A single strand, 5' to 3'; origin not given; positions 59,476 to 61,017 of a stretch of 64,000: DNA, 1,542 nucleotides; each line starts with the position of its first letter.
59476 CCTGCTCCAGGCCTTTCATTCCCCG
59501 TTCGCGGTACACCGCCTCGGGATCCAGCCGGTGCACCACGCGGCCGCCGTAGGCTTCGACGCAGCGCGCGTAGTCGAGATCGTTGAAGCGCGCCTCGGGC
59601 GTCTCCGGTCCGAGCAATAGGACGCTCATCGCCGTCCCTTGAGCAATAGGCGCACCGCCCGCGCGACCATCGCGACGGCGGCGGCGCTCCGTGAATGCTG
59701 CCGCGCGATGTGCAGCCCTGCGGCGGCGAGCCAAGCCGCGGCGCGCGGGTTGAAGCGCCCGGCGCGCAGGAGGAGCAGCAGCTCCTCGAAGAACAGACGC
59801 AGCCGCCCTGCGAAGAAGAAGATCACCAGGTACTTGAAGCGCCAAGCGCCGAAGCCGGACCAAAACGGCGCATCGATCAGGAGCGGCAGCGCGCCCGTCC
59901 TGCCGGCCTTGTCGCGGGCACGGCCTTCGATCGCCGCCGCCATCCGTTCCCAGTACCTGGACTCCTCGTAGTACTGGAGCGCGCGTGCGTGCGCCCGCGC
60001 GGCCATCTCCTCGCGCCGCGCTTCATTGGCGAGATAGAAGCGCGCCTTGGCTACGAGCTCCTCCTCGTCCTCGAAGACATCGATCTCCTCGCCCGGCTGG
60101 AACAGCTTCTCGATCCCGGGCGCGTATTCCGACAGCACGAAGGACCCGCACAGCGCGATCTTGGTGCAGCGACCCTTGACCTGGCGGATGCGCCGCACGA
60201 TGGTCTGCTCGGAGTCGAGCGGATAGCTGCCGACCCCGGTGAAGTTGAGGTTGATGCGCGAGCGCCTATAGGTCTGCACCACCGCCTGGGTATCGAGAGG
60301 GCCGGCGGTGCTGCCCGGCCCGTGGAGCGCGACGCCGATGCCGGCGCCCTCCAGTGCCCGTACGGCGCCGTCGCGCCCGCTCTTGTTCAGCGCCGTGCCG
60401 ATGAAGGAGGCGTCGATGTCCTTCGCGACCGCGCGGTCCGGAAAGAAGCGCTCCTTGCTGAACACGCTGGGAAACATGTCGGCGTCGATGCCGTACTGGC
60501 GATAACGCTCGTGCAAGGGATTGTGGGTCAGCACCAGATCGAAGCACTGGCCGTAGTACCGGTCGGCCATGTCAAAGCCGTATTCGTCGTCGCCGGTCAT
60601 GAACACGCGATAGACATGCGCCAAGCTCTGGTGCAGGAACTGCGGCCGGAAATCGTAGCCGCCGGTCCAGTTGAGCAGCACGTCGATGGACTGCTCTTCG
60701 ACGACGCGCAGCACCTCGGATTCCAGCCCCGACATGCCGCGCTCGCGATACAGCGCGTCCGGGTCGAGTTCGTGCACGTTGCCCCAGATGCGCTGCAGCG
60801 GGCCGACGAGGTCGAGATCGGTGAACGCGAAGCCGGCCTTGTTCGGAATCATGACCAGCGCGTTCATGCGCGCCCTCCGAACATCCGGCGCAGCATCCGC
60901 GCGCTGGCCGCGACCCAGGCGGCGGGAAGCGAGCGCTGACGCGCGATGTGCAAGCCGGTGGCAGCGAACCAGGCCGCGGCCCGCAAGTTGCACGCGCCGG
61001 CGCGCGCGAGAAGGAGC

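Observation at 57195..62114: Four tandem, translationally coupled paralogs of a CgeB-like glycosyltransferase, three with a conserved hydrophobic-basic C-terminal tail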

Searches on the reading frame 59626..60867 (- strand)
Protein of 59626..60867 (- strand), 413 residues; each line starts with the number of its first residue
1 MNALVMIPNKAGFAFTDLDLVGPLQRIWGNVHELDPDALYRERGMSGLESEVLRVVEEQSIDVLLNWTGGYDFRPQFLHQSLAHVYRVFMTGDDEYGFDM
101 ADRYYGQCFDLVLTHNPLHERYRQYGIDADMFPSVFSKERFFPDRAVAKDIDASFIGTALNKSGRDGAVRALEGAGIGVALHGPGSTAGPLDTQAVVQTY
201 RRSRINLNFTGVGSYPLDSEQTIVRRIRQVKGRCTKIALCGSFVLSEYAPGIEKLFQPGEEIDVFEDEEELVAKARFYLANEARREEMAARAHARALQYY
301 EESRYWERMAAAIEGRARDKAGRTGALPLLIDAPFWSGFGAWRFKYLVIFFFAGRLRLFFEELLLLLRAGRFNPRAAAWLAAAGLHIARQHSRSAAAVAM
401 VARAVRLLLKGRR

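Call 4: search_protein_families(library=pfam, proteins=[window:59626-60867:-], max_evalue=1)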
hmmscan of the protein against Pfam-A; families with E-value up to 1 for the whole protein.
window:59626-60867:- (413 aa): 1 family
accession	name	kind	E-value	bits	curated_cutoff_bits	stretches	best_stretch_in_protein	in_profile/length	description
PF13524.12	Glyco_trans_1_2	-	6.4e-25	88.2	25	1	169-305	6-138/144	Glycosyl transferase-like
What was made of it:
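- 59626..60867 (-): Gene C, long-type glycosyltransferase (413 aa); ATGA overlap with D. PF13524 at 88.2 bits (call 4).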

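Call 5: search_protein_families(library=ncbifam, proteins=[window:59626-60867:-], max_evalue=1)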
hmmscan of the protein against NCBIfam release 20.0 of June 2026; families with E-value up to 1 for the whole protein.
window:59626-60867:- (413 aa): 1 family
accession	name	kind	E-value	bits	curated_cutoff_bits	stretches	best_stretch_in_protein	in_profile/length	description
NF038229.1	Glyco4_Geo_Pelo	equivalog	0.072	12.1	400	1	241-309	261-329/338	GPMC system family 4 glycosyltransferase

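Call 11: find_homologous_proteins(query=window:59626-60867:-, max_evalue=0.00001)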
Query window:59626-60867:- (413 aa): 80 proteins with E <= 0.00001 among 8000 candidates.
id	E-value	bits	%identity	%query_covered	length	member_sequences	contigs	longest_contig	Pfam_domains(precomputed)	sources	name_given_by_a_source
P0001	1.5e-276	935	100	100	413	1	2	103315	PF13524.13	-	-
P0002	1.1e-172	593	66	98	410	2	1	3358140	PF13524.13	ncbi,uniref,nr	ncbi:glycosyltransferase [Candidatus Nitronereus thalassa]|uniref:Glycosyltransferase n=1 Tax=Candid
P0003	5.8e-138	479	66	79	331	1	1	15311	PF13524.13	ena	-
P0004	9.8e-135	468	56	100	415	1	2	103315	PF13524.13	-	-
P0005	7.4e-133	462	55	100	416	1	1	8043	PF13524.13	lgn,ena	-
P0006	1.8e-130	454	52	100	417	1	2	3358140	PF13524.13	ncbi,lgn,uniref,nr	ncbi:glycosyltransferase [Candidatus Nitronereus thalassa]|uniref:Glycosyltransferase n=1 Tax=Candid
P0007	9.5e-130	451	54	100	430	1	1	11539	PF13524.13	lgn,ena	-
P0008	7.2e-129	449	53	96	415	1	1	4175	PF13524.13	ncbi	-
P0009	6.9e-128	445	53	100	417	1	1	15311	PF13524.13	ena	-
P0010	9.2e-128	445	53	100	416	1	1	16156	PF13524.13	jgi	jgi:glycosyl transferase family 1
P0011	1.1e-125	438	53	100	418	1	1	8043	PF13524.13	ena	-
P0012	3.5e-123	430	52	98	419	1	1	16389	PF13524.13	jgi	jgi:glycosyl transferase family 1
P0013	1.3e-122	428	51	99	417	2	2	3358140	PF13524.13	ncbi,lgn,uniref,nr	ncbi:glycosyltransferase [Candidatus Nitronereus thalassa]|uniref:Glycosyltransferase n=1 Tax=Candid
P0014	2.3e-122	427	51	96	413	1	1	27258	PF13524.13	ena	-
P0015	5.9e-122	426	51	97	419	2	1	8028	PF13524.13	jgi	-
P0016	6.9e-122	426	53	92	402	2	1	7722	PF13524.13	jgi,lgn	-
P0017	2.0e-121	424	54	89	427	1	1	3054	PF13524.13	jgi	-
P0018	1.1e-120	422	53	96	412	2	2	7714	PF13524.13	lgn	-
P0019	1.3e-120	421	51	99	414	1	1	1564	PF13524.13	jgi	jgi:hypothetical protein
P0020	1.9e-120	421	52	99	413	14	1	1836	PF13524.13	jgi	jgi:hypothetical protein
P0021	7.7e-120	419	53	90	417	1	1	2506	PF13524.13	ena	-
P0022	2.0e-118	414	52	92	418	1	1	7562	PF13524.13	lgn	-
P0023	2.2e-118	414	52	96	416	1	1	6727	PF13524.13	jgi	jgi:hypothetical protein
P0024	1.1e-117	412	53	92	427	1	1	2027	PF13524.13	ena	-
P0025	1.3e-116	408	51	99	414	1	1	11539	PF13524.13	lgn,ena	-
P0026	1.9e-116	408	51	90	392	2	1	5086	PF13524.13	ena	-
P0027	2.9e-116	407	50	99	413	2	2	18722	PF13524.13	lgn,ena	-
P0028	1.4e-114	402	51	99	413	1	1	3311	PF13524.13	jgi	jgi:hypothetical protein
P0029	1.6e-114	401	51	88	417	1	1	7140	PF13524.13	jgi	jgi:hypothetical protein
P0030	7.4e-114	399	49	100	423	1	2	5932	PF13524.13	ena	-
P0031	8.8e-114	399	50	99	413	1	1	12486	PF13524.13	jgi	-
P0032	1.4e-113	398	50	99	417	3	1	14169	PF13524.13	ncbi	-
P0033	1.6e-113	398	49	99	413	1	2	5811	PF13524.13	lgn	-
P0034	7.1e-113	396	49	99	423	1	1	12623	PF13524.13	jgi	jgi:hypothetical protein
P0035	2.6e-112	394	52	98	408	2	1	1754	PF13524.13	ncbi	-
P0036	1.2e-111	392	49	99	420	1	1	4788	PF13524.13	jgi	jgi:hypothetical protein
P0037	1.6e-111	392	48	100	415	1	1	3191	PF13524.13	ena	-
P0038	1.6e-111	391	50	98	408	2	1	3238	PF13524.13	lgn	-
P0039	1.7e-111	391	50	98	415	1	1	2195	PF13524.13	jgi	jgi:hypothetical protein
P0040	2.5e-111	391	48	100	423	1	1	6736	PF13524.13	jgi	jgi:hypothetical protein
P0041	2.7e-111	391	50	99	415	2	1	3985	PF13524.13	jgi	jgi:hypothetical protein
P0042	2.8e-111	391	50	94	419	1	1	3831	PF13524.13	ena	-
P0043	1.3e-110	388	48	93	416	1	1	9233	PF13524.13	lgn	-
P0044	2.1e-110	388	52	98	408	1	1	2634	PF13524.13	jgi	jgi:spore maturation protein CgeB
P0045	4.6e-110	387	56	82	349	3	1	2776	PF13524.13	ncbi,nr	ncbi:MAG TPA: glycosyltransferase, partial [Burkholderiales bacterium]|nr:glycosyltransferase [Burkh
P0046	5.9e-110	386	48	100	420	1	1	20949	PF13524.13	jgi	jgi:hypothetical protein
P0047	1.4e-109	385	49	92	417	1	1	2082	PF13524.13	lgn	-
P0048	1.6e-108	382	51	82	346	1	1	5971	PF13524.13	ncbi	-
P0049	4.2e-108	380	48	100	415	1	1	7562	PF13524.13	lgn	-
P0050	2.5e-107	378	47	98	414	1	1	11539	PF13524.13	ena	-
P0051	4.2e-107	377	49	98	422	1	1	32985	PF13524.13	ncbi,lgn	-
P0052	1.8e-106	375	52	86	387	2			PF13524.13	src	-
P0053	2.3e-106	374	51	88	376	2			PF13524.13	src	-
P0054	8.8e-106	373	50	98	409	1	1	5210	PF13524.13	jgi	jgi:hypothetical protein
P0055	1.5e-105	372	50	98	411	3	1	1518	PF13524.13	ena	-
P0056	1.6e-104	368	49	90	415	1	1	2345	PF13524.13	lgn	-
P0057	7.0e-104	366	47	99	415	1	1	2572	PF13524.13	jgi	jgi:spore maturation protein CgeB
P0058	4.0e-103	364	50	90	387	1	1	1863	PF13524.13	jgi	jgi:hypothetical protein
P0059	6.0e-103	363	50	98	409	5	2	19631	PF13524.13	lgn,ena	-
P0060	4.4e-102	360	50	98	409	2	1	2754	PF13524.13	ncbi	-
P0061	8.1e-102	359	49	98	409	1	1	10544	PF13524.13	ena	-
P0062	1.6e-101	359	45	100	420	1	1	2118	PF13524.13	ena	-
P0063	6.5e-101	357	50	93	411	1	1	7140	PF13524.13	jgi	jgi:hypothetical protein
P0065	3.8e-96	341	48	90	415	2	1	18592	PF13524.13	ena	-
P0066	1.9e-83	299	43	95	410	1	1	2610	PF13524.13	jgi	jgi:spore maturation protein CgeB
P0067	2.3e-54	203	36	85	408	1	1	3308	PF13524.13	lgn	-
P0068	1.6e-53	200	34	85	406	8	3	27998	PF13524.13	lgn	-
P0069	9.2e-52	195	34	90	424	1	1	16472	PF13524.13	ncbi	-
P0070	4.2e-51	192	32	86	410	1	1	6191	PF13524.13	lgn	-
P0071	7.6e-50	188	37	80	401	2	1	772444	PF13524.13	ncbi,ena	-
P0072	2.6e-49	187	34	88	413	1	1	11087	PF13524.13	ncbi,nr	ncbi:MAG: glycosyltransferase family 1 protein [Methanosarcinales archaeon]|nr:MAG: glycosyltransfer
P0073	9.7e-46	175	34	76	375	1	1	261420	PF13524.13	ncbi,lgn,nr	ncbi:MAG: glycosyltransferase [Elusimicrobiales bacterium]|nr:glycosyltransferase [Elusimicrobiales 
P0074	3.0e-43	167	35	69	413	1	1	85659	PF13524.13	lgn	-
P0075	5.5e-43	166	34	87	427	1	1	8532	PF13524.13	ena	-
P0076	3.8e-38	150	31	78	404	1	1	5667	PF13524.13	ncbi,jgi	jgi:spore maturation protein CgeB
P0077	4.7e-33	133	39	54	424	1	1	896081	PF13524.13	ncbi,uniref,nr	ncbi:glycosyltransferase [Hydrogenovibrio sp. JE_KL2]|uniref:glycosyltransferase family protein n=1 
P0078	1.6e-17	82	31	54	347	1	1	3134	PF13524.13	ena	-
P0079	3.9e-13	67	33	45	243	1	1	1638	PF13524.13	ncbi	-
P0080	5.4e-7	47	34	34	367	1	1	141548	PF13524.13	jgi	-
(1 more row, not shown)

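Call 12: find_encoding_contigs(protein=P0001, flank=10000, max_places=3)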
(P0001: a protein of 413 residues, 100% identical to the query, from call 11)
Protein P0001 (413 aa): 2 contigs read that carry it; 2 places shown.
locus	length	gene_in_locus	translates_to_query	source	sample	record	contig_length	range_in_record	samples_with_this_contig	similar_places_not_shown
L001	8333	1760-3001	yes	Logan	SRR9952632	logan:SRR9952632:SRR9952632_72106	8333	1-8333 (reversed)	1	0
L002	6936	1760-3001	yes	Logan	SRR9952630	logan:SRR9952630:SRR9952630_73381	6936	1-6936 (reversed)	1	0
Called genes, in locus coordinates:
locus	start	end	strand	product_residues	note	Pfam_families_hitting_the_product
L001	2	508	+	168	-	?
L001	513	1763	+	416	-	PF13524:Glyco_trans_1_2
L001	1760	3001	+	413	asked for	PF13524:Glyco_trans_1_2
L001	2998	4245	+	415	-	PF13524:Glyco_trans_1_2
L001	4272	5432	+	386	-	PF13524:Glyco_trans_1_2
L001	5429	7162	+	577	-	PF00664:ABC_membrane, PF00005:ABC_tran, PF02463:SMC_N (weak)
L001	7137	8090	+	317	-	PF03966:Trm112p (weak), PF13489:Methyltransf_23, PF13847:Methyltransf_31, PF08241:Methyltransf_11, PF08242:Methyltransf_12, PF13649:Methyltransf_25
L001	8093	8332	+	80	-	?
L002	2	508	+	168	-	?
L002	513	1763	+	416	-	PF13524:Glyco_trans_1_2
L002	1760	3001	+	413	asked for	PF13524:Glyco_trans_1_2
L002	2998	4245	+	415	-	PF13524:Glyco_trans_1_2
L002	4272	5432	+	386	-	PF13524:Glyco_trans_1_2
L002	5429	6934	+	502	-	?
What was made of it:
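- Checked: A public gene caller chose the ATG at 58355 (386 aa, call 12).
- Tried and rejected: Public copies of the locus are 7-8 kb contigs (call 12).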

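Call 13: find_encoding_contigs(protein=P0002, flank=10000, max_places=3)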
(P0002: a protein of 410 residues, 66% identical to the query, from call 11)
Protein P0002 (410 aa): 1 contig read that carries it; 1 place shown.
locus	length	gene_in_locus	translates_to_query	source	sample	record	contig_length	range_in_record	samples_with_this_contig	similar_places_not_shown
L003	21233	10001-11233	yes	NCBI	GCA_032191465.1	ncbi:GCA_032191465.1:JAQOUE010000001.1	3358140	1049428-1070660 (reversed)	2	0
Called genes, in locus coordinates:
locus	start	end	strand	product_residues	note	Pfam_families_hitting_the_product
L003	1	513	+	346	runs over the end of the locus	PF02779:Transket_pyr, PF02780:Transketolase_C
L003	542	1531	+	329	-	PF05368:NmrA (weak), PF01073:3Beta_HSD, PF01370:Epimerase, PF07993:NAD_binding_4 (faint), PF13460:NAD_binding_10, PF16363:GDP_Man_Dehyd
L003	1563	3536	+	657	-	PF02310:B12-binding, PF04055:Radical_SAM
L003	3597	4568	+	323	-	PF00248:Aldo_ket_red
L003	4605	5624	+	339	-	PF01073:3Beta_HSD, PF01370:Epimerase, PF02719:Polysacc_synt_2, PF04321:RmlD_sub_bind (weak), PF16363:GDP_Man_Dehyd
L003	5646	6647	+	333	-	PF00288:GHMP_kinases_N, PF08544:GHMP_kinases_C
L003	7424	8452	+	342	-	PF05050:Methyltransf_21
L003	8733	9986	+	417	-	PF13524:Glyco_trans_1_2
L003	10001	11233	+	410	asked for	PF13524:Glyco_trans_1_2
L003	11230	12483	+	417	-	PF13524:Glyco_trans_1_2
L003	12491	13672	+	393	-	PF13524:Glyco_trans_1_2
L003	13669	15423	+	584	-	PF00664:ABC_membrane, PF00005:ABC_tran, PF02463:SMC_N (weak)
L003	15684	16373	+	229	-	PF08241:Methyltransf_11, PF08242:Methyltransf_12, PF13489:Methyltransf_23, PF13649:Methyltransf_25, PF13847:Methyltransf_31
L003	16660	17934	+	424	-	PF13524:Glyco_trans_1_2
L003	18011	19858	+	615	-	PF13522:GATase_6, PF13537:GATase_7, PF00733:Asn_synthase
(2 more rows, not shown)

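Call 15: find_encoding_contigs(protein=P0051, flank=10000, max_places=2)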
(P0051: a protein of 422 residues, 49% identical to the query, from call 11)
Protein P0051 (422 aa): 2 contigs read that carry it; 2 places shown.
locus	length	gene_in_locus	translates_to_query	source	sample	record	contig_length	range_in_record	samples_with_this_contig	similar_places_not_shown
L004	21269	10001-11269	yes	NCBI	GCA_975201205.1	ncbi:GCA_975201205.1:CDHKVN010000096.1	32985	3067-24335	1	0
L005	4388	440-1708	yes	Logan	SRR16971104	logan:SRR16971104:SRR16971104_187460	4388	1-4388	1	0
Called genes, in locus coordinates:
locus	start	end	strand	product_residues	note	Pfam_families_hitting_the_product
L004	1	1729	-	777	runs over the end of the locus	-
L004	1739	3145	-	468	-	-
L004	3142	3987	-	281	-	PF01370:Epimerase, PF04321:RmlD_sub_bind, PF07993:NAD_binding_4, PF01073:3Beta_HSD, PF13460:NAD_binding_10 (weak), PF16363:GDP_Man_Dehyd (weak)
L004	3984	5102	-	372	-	PF02350:Epimerase_2, PF13579:Glyco_trans_4_4 (faint)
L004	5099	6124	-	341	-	PF01073:3Beta_HSD (weak), PF01370:Epimerase, PF02719:Polysacc_synt_2, PF04321:RmlD_sub_bind (weak), PF16363:GDP_Man_Dehyd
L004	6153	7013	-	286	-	PF01370:Epimerase, PF04321:RmlD_sub_bind, PF16363:GDP_Man_Dehyd (weak)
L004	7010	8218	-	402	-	PF13439:Glyco_transf_4, PF13579:Glyco_trans_4_4, PF00534:Glycos_transf_1, PF13692:Glyco_trans_1_4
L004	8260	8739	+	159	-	PF00106:adh_short (weak), PF01370:Epimerase, PF02719:Polysacc_synt_2 (weak), PF04321:RmlD_sub_bind, PF16363:GDP_Man_Dehyd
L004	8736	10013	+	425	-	PF03721:UDPG_MGDP_dh_N, PF03807:F420_oxidored (faint), PF00984:UDPG_MGDP_dh, PF03720:UDPG_MGDP_dh_C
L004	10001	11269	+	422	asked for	PF13524:Glyco_trans_1_2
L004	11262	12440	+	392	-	PF13524:Glyco_trans_1_2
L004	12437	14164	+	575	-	PF00664:ABC_membrane, PF00005:ABC_tran, PF02463:SMC_N (weak)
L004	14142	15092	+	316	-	PF13489:Methyltransf_23, PF13847:Methyltransf_31, PF08241:Methyltransf_11, PF08242:Methyltransf_12, PF13649:Methyltransf_25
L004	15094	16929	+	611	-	PF13522:GATase_6, PF13537:GATase_7, PF00733:Asn_synthase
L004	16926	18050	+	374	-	PF13439:Glyco_transf_4, PF00534:Glycos_transf_1, PF13692:Glyco_trans_1_4, PF13524:Glyco_trans_1_2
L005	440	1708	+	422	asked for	PF13524:Glyco_trans_1_2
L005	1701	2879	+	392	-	PF13524:Glyco_trans_1_2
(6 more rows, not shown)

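Call 16: find_encoding_contigs(protein=P0014, flank=10000, max_places=2)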
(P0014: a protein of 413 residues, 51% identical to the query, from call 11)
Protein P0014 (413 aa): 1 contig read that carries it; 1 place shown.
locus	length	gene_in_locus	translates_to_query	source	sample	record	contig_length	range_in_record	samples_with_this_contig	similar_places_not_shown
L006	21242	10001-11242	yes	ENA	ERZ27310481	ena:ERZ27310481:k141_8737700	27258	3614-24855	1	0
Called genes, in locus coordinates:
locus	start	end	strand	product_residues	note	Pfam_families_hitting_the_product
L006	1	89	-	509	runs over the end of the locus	PF01943:Polysacc_synt, PF01554:MatE, PF13440:Polysacc_synt_3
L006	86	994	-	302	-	PF00953:Glycos_transf_4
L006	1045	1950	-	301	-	PF01073:3Beta_HSD, PF01370:Epimerase, PF04321:RmlD_sub_bind, PF05368:NmrA, PF13460:NAD_binding_10, PF16363:GDP_Man_Dehyd, PF07993:NAD_binding_4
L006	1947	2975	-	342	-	PF01073:3Beta_HSD (weak), PF01370:Epimerase, PF02719:Polysacc_synt_2, PF04321:RmlD_sub_bind (faint), PF16363:GDP_Man_Dehyd (weak)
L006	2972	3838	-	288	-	PF01370:Epimerase, PF04321:RmlD_sub_bind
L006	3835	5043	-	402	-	PF13439:Glyco_transf_4, PF13579:Glyco_trans_4_4, PF00534:Glycos_transf_1, PF13692:Glyco_trans_1_4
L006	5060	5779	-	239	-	PF13489:Methyltransf_23, PF00891:Methyltransf_2 (weak), PF13847:Methyltransf_31, PF08241:Methyltransf_11, PF08242:Methyltransf_12, PF13649:Methyltransf_25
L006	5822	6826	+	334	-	PF00106:adh_short (weak), PF01073:3Beta_HSD, PF01370:Epimerase, PF02719:Polysacc_synt_2, PF04321:RmlD_sub_bind, PF07993:NAD_binding_4 (weak), PF13460:NAD_binding_10 (weak), PF16363:GDP_Man_Dehyd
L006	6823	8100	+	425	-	PF03721:UDPG_MGDP_dh_N, PF00984:UDPG_MGDP_dh, PF03720:UDPG_MGDP_dh_C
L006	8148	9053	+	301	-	-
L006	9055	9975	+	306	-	PF08242:Methyltransf_12 (faint), PF13649:Methyltransf_25 (weak)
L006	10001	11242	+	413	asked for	PF13524:Glyco_trans_1_2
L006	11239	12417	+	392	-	PF13524:Glyco_trans_1_2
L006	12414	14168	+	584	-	PF00664:ABC_membrane, PF00005:ABC_tran, PF02463:SMC_N (weak)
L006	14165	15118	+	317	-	PF13489:Methyltransf_23, PF13847:Methyltransf_31, PF08241:Methyltransf_11, PF08242:Methyltransf_12, PF13649:Methyltransf_25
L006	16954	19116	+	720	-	PF13439:Glyco_transf_4 (weak), PF20706:GT4-conflict (faint), PF00534:Glycos_transf_1, PF13692:Glyco_trans_1_4, PF13524:Glyco_trans_1_2 (weak), PF00534:Glycos_transf_1, PF13692:Glyco_trans_1_4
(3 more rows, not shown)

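Call 17: find_encoding_contigs(protein=P0071, flank=10000, max_places=2)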
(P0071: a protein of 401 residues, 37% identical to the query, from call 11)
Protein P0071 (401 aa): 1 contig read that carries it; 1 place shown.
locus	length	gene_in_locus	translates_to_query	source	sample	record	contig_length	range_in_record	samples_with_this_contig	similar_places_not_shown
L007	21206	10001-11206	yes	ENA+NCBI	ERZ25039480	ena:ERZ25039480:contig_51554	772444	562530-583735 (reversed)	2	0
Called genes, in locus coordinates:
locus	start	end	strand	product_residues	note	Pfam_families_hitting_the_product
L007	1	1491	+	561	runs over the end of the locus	-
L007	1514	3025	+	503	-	PF00535:Glycos_transf_2, PF13489:Methyltransf_23, PF08241:Methyltransf_11 (weak), PF08242:Methyltransf_12 (weak)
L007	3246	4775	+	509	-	PF02310:B12-binding, PF19864:Radical_SAM_N2 (faint), PF04055:Radical_SAM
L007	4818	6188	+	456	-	-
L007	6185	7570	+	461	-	-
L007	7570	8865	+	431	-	PF01943:Polysacc_synt, PF13440:Polysacc_synt_3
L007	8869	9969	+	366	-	PF01757:Acyl_transf_3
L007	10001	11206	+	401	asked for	PF13524:Glyco_trans_1_2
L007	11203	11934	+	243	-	PF13489:Methyltransf_23, PF13847:Methyltransf_31 (weak), PF08241:Methyltransf_11, PF08242:Methyltransf_12, PF13649:Methyltransf_25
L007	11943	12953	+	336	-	PF00535:Glycos_transf_2, PF13641:Glyco_tranf_2_3 (faint)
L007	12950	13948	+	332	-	PF13489:Methyltransf_23, PF13649:Methyltransf_25, PF13847:Methyltransf_31, PF08241:Methyltransf_11, PF08242:Methyltransf_12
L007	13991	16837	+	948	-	PF02310:B12-binding, PF04055:Radical_SAM, PF00534:Glycos_transf_1, PF13692:Glyco_trans_1_4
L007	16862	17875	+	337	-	PF01408:GFO_IDH_MocA, PF02894:GFO_IDH_MocA_C (weak), PF22725:GFO_IDH_MocA_C3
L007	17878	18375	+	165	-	PF25084:LbH_EIF2B (weak), PF25087:GMPPB_C (faint), PF00132:Hexapep, PF14602:Hexapep_2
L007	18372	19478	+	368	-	PF00155:Aminotran_1_2 (weak), PF01041:DegT_DnrJ_EryC1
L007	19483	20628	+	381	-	PF13439:Glyco_transf_4, PF13579:Glyco_trans_4_4, PF00534:Glycos_transf_1, PF13692:Glyco_trans_1_4, PF13524:Glyco_trans_1_2 (faint)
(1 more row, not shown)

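Call 21: search_solved_structures(query=window:59626-60867:-, max_evalue=10, show_alignments=3)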
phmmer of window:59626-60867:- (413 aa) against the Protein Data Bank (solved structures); distinct sequences matched with E-value up to 10: 1.
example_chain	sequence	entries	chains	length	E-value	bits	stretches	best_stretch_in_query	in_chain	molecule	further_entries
5w0a_A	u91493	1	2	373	0.82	12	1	164-264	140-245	Glucanase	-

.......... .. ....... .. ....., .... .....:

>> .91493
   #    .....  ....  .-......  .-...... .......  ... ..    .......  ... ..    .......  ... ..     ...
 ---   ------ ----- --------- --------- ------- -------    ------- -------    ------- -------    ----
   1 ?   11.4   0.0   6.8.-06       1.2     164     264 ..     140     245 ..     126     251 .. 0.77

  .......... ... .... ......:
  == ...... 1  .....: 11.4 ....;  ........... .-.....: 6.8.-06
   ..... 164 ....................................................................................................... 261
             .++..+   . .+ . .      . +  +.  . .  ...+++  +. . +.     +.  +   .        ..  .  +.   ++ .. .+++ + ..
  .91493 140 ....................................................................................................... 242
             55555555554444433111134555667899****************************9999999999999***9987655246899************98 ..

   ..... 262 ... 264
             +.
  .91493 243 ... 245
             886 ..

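Call 36: find_encoding_contigs(protein=P0007, flank=10000, max_places=1)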
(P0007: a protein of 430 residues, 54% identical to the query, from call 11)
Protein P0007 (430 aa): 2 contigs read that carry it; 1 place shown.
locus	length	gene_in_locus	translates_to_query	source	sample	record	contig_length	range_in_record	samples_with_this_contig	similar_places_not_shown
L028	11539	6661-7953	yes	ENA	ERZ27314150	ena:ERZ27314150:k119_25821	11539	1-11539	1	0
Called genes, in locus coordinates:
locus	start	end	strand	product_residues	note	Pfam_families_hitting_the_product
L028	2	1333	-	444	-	?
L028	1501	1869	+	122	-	PF01047:MarR (weak), PF13404:HTH_AsnC-type (weak), PF13412:HTH_24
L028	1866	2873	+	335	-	PF00106:adh_short (weak), PF01073:3Beta_HSD, PF01370:Epimerase, PF02719:Polysacc_synt_2, PF04321:RmlD_sub_bind, PF07993:NAD_binding_4 (faint), PF16363:GDP_Man_Dehyd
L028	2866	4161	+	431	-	PF03721:UDPG_MGDP_dh_N, PF00984:UDPG_MGDP_dh, PF03720:UDPG_MGDP_dh_C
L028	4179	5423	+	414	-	PF13524:Glyco_trans_1_2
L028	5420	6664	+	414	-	PF13524:Glyco_trans_1_2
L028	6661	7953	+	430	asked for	PF13524:Glyco_trans_1_2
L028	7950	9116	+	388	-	PF13524:Glyco_trans_1_2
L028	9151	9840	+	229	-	PF05721:PhyH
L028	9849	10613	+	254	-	PF05711:TylF, PF13578:Methyltransf_24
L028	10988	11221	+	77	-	-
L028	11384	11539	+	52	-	?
